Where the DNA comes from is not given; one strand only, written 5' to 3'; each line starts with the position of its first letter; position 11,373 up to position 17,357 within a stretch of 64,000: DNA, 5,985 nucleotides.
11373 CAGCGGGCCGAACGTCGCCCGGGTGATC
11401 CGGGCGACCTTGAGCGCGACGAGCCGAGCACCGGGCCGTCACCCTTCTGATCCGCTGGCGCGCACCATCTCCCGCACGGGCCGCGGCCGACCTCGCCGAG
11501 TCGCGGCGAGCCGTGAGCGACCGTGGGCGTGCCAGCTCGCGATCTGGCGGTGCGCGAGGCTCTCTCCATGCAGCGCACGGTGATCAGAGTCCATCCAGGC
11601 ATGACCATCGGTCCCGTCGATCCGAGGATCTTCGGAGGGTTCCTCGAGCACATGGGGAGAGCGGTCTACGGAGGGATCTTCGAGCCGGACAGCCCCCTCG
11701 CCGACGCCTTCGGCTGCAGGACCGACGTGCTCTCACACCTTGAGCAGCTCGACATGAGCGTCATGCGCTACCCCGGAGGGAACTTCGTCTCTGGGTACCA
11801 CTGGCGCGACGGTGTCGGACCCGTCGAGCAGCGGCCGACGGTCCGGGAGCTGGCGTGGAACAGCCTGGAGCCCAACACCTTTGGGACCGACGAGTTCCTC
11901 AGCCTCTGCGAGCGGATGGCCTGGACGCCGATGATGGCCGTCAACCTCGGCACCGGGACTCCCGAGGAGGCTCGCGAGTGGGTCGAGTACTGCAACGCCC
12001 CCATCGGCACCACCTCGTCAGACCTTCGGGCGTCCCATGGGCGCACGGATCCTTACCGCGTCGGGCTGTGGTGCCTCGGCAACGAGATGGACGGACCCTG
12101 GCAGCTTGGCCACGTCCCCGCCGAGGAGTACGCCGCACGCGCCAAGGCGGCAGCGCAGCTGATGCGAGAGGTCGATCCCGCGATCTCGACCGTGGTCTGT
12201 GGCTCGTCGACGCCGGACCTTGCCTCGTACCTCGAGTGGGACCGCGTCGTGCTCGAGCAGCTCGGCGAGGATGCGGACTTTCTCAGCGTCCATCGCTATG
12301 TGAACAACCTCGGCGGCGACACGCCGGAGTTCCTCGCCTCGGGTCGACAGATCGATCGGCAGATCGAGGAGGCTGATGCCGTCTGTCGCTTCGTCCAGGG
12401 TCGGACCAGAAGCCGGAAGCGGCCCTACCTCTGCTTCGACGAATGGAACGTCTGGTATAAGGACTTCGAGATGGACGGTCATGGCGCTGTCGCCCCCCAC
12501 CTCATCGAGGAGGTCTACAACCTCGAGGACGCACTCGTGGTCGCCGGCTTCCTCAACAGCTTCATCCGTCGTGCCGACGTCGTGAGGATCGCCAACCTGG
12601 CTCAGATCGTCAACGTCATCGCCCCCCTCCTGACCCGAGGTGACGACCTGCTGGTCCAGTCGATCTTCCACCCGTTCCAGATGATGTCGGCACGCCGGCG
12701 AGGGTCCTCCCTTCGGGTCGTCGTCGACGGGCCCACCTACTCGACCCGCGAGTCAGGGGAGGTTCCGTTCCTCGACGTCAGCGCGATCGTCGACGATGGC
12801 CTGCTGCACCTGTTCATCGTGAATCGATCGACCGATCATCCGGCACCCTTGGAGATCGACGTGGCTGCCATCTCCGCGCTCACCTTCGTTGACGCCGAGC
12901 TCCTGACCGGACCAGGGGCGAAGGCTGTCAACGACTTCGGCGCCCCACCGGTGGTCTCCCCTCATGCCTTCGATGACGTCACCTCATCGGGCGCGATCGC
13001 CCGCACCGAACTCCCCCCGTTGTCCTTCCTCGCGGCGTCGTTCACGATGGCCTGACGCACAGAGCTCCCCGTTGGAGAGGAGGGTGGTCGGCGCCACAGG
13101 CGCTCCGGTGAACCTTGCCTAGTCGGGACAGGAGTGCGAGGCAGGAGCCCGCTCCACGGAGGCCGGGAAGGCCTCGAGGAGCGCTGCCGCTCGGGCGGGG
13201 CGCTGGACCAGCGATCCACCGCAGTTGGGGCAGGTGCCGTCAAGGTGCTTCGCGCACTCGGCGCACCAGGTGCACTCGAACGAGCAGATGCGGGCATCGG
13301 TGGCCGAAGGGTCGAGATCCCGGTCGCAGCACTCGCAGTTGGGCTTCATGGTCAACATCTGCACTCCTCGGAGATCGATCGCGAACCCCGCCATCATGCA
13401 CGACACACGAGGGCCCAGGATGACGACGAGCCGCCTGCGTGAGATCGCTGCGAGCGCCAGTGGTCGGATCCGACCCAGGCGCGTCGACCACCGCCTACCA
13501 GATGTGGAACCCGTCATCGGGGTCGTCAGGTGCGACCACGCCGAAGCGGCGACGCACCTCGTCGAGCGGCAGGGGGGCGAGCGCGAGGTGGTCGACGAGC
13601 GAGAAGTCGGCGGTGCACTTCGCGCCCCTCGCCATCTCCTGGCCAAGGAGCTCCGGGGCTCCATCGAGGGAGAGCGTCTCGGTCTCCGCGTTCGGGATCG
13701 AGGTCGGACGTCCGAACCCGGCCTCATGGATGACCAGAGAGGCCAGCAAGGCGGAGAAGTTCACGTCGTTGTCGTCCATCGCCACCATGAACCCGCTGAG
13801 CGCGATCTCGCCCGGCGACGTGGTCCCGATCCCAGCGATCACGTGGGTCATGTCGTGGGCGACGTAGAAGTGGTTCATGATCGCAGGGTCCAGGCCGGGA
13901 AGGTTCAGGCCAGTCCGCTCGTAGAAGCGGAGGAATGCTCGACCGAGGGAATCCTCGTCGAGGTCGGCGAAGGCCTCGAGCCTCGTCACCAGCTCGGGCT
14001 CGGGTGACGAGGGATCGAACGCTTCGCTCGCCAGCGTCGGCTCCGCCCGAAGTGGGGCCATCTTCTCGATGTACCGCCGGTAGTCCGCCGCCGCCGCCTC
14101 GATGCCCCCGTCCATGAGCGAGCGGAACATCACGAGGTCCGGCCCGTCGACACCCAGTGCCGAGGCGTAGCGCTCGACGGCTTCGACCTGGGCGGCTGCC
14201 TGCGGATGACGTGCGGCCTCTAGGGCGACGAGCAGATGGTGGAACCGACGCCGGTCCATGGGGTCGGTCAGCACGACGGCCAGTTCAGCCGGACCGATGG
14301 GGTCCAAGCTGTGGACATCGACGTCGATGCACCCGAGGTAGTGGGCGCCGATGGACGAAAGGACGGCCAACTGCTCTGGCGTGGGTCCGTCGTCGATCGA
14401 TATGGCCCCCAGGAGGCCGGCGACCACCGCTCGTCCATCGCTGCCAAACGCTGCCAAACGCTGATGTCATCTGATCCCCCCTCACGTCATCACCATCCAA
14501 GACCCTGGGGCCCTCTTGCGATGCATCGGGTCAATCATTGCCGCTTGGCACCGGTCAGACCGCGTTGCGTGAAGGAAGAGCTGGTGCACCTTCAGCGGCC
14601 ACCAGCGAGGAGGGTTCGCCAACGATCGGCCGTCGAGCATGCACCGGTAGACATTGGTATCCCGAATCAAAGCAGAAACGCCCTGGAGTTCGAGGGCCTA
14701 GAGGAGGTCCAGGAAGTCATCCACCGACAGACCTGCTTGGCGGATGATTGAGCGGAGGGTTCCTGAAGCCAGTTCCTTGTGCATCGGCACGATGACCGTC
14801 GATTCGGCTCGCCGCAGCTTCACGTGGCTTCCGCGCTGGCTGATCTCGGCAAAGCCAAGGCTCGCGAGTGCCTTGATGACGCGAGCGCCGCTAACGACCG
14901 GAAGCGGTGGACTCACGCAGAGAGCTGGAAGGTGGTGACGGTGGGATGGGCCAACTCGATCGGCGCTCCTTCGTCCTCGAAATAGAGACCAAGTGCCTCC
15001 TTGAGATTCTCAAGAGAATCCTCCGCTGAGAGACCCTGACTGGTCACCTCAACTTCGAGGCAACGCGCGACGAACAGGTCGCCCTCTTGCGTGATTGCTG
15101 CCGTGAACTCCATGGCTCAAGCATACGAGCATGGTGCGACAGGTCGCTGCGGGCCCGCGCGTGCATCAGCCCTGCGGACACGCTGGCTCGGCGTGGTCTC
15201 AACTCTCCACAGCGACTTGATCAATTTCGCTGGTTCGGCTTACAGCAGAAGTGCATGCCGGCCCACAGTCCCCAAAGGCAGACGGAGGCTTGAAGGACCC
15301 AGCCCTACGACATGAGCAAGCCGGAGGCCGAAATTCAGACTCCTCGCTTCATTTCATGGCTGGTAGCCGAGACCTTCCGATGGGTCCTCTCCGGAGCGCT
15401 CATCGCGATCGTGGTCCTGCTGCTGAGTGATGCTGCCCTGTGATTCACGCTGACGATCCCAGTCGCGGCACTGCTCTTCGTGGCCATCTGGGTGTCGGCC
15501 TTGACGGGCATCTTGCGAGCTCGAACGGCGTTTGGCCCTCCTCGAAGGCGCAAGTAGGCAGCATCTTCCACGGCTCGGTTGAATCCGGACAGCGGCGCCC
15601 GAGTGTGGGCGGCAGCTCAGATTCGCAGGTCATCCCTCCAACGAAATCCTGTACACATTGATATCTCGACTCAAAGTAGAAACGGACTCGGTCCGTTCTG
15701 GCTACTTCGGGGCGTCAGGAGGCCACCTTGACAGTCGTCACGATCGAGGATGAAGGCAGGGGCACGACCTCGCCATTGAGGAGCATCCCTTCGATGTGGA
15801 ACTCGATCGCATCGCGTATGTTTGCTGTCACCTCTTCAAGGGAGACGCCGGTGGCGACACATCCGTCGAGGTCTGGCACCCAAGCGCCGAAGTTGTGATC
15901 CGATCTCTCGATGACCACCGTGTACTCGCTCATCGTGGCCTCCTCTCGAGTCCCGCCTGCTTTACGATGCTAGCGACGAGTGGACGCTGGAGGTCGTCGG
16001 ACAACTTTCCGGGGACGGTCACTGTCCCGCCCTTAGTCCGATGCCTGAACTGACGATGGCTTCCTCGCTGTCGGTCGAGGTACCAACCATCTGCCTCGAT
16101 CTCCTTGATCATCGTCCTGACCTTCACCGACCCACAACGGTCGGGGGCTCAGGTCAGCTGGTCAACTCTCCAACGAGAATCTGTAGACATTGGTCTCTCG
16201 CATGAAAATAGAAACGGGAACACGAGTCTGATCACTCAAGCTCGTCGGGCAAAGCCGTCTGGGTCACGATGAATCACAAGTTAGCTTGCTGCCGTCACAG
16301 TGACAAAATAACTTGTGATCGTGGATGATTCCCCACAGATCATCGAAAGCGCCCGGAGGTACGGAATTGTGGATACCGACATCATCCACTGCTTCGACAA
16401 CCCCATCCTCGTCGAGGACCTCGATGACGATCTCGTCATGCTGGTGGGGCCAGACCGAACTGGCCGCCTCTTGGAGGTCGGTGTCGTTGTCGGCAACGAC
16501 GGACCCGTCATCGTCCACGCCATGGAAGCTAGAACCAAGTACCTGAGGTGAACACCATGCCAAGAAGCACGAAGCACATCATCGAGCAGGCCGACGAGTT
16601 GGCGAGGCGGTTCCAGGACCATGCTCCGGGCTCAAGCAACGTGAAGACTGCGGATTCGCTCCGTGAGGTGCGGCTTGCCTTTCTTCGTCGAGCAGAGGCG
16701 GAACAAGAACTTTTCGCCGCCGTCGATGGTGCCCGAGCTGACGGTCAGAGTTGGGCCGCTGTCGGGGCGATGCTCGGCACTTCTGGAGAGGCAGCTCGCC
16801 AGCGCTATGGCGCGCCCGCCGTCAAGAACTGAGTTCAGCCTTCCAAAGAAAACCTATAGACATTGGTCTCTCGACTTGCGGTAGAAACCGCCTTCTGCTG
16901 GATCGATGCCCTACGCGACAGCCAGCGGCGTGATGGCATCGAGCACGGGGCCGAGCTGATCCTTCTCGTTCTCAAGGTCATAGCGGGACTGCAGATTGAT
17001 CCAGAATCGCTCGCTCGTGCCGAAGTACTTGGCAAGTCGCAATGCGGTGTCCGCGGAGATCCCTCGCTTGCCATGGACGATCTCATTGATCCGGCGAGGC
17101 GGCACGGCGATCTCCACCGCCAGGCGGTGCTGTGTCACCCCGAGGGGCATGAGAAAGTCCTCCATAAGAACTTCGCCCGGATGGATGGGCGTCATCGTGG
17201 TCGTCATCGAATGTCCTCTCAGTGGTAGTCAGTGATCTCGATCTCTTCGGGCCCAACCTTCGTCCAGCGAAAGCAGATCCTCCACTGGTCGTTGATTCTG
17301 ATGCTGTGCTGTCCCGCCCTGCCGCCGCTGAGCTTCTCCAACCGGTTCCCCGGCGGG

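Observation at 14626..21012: Seven same-orientation copies of a 68-bp element cut a low-GC 6.4-kb segment into gene cassettes, anchored in the 3' end of a GNAT gene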

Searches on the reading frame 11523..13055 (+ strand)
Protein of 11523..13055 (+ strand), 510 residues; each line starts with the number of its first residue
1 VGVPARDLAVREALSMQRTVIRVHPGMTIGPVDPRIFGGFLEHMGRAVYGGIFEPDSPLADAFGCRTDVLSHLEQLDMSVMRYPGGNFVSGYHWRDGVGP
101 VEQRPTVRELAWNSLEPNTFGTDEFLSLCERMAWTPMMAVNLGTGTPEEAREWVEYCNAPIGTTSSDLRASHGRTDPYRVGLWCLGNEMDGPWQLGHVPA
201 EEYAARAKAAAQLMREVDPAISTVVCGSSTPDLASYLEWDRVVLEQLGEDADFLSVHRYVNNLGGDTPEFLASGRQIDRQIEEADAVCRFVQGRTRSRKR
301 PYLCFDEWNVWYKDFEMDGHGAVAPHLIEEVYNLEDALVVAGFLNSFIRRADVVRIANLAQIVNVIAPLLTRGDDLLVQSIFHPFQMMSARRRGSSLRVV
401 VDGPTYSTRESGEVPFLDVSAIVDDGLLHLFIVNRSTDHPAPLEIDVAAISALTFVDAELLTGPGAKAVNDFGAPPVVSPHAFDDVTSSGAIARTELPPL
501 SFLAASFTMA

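Call 58: search_protein_families(library=pfam, max_evalue=1e-7, proteins=[window:11523-13055:+])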
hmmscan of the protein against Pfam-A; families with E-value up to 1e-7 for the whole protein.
window:11523-13055:+ (510 aa): 1 family
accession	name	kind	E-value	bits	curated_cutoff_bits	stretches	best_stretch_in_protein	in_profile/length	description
PF06964.18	Alpha-L-AF_C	-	3.9e-41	141.5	27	1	306-501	1-165/165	Alpha-L-arabinofuranosidase C-terminal domain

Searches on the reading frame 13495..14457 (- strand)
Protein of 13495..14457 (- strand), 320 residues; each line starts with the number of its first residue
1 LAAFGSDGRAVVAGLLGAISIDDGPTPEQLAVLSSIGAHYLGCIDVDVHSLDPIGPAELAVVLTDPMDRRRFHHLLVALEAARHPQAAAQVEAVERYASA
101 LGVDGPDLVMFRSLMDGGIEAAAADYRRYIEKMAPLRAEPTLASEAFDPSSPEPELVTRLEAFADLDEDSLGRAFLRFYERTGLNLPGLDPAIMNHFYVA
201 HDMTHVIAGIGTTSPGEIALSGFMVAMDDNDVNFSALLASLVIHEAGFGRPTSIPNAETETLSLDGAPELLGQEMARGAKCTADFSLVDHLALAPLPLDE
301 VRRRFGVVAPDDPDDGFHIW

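Call 10: search_protein_families(library=pfam, max_evalue=0.01, proteins=[window:13495-14457:-])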
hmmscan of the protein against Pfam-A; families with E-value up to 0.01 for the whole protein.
window:13495-14457:- (320 aa): 1 family
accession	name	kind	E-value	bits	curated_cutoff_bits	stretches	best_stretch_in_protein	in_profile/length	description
PF05019.18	Coq4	-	0.0012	18.6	22.9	0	193-225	118-150/221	Coenzyme Q (ubiquinone) biosynthesis protein Coq4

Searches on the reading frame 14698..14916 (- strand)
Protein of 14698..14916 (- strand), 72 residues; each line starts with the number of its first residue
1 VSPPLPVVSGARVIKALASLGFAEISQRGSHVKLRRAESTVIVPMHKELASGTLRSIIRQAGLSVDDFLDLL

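Call 7: search_protein_families(library=pfam, max_evalue=0.01, proteins=[window:14698-14916:-])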
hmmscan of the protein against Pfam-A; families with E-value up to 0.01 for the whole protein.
window:14698-14916:- (72 aa): 1 family
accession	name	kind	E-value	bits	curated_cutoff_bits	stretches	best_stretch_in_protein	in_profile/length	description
PF07927.17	HicA_toxin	-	2.2e-18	66.5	27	1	11-63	2-58/58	HicA toxin of bacterial toxin-antitoxin,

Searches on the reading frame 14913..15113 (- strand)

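Call 7: search_protein_families(library=pfam, max_evalue=0.01, proteins=[window:14913-15113:-])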
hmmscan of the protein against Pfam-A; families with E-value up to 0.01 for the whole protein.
window:14913-15113:- (66 aa): 1 family
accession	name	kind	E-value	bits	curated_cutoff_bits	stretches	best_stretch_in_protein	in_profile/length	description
PF24113.1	DUF7387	-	5.7e-05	23.8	27.9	1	7-53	17-62/85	Family of unknown function (DUF7387)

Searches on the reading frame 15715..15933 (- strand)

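Call 7: search_protein_families(library=pfam, max_evalue=0.01, proteins=[window:15715-15933:-])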
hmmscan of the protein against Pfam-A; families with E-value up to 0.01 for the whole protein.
window:15715-15933:- (72 aa): 2 families
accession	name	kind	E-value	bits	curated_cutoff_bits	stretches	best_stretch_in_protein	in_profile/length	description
PF15919.11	HicB_lk_antitox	-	2.2e-13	50.9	27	1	4-62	1-60/123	HicB_like antitoxin of bacterial toxin-antitoxin system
PF21748.3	UPF0150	-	1.7e-05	25.1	27.3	1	10-54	16-60/64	UPF0150-like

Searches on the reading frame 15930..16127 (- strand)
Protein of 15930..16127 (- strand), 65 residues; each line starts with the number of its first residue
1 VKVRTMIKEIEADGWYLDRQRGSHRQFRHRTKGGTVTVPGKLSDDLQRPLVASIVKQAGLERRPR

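Call 7: search_protein_families(library=pfam, max_evalue=0.01, proteins=[window:15930-16127:-])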
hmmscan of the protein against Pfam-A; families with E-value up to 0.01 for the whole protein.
window:15930-16127:- (65 aa): 1 family
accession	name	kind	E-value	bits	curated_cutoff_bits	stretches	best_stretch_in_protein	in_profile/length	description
PF07927.17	HicA_toxin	-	4e-19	68.9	27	1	4-60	2-58/58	HicA toxin of bacterial toxin-antitoxin,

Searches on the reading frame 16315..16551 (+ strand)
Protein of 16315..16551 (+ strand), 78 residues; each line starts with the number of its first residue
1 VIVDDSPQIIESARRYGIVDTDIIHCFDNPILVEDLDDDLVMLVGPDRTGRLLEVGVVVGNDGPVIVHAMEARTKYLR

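Call 7: search_protein_families(library=pfam, max_evalue=0.01, proteins=[window:16315-16551:+])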
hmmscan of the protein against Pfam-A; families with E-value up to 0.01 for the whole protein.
window:16315-16551:+ (78 aa): 1 family
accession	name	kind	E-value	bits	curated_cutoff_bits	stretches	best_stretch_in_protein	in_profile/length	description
PF14076.12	DUF4258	-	0.00027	21.6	25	1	10-71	6-71/71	Domain of unknown function (DUF4258)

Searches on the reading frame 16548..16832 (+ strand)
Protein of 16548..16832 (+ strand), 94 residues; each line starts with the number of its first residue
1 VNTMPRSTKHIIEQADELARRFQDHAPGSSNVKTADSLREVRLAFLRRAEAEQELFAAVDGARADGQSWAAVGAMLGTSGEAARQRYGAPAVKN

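Call 7: search_protein_families(library=pfam, max_evalue=0.01, proteins=[window:16548-16832:+])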
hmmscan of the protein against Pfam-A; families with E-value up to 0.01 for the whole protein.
window:16548-16832:+ (94 aa): 0 families

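Call 80: find_encoding_contigs(protein=window:16557-16832:+, flank=5000, max_places=8)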
Protein window:16557-16832:+ (91 aa): 23 contigs read that carry it; 8 places shown.
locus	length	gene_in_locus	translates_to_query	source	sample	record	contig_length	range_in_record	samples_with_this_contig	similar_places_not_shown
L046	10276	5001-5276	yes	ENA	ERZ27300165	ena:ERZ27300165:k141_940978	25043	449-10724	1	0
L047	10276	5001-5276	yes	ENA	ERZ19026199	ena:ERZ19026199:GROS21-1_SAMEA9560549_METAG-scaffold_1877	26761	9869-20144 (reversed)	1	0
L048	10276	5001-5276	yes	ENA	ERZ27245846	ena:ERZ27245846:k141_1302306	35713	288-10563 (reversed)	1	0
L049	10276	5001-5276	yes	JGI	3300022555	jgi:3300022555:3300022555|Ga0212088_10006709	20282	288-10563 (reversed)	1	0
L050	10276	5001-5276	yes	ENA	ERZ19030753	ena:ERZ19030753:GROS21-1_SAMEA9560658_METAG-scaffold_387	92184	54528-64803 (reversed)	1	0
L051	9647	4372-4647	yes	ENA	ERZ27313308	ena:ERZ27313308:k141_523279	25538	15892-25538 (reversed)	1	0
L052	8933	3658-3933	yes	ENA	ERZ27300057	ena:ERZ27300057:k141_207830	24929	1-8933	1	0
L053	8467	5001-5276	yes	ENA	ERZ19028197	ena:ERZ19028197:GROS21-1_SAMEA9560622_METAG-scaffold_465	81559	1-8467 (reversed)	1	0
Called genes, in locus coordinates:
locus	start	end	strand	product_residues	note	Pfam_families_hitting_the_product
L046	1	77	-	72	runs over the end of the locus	PF21748:UPF0150 (weak), PF15919:HicB_lk_antitox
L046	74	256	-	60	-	PF07927:HicA_toxin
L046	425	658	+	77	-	PF02604:PhdYeFM_antitox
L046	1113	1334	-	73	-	PF21748:UPF0150 (weak), PF15919:HicB_lk_antitox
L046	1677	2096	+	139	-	PF00583:Acetyltransf_1, PF13508:Acetyltransf_7 (weak)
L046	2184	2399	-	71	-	PF15919:HicB_lk_antitox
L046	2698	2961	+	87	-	-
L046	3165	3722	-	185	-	-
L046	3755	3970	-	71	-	PF15919:HicB_lk_antitox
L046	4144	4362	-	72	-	PF07927:HicA_toxin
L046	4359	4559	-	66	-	PF24113:DUF7387 (weak)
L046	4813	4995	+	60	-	-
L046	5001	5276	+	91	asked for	-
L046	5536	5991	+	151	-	-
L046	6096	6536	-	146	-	PF00583:Acetyltransf_1, PF13673:Acetyltransf_10, PF13508:Acetyltransf_7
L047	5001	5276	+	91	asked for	-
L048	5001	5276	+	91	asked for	-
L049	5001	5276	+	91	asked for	-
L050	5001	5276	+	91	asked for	-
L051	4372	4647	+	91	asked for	-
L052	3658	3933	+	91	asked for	-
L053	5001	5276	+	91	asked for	-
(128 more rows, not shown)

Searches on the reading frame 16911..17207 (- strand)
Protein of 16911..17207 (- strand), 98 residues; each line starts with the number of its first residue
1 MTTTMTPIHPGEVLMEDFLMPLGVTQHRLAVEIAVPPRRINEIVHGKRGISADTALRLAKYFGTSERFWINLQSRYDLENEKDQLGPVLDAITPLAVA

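Call 7: search_protein_families(library=pfam, max_evalue=0.01, proteins=[window:16911-17207:-])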
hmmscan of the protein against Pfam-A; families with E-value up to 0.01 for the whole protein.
window:16911-17207:- (98 aa): 3 families
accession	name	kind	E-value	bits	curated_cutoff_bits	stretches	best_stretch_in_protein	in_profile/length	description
PF01381.28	HTH_3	-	3.1e-08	33.9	23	1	20-68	6-54/55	Helix-turn-helix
PF12844.13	HTH_19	-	0.00056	20.2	30.2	1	22-66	11-55/64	Helix-turn-helix domain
PF13560.12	HTH_31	-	0.0017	19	27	1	23-66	14-58/64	Helix-turn-helix domain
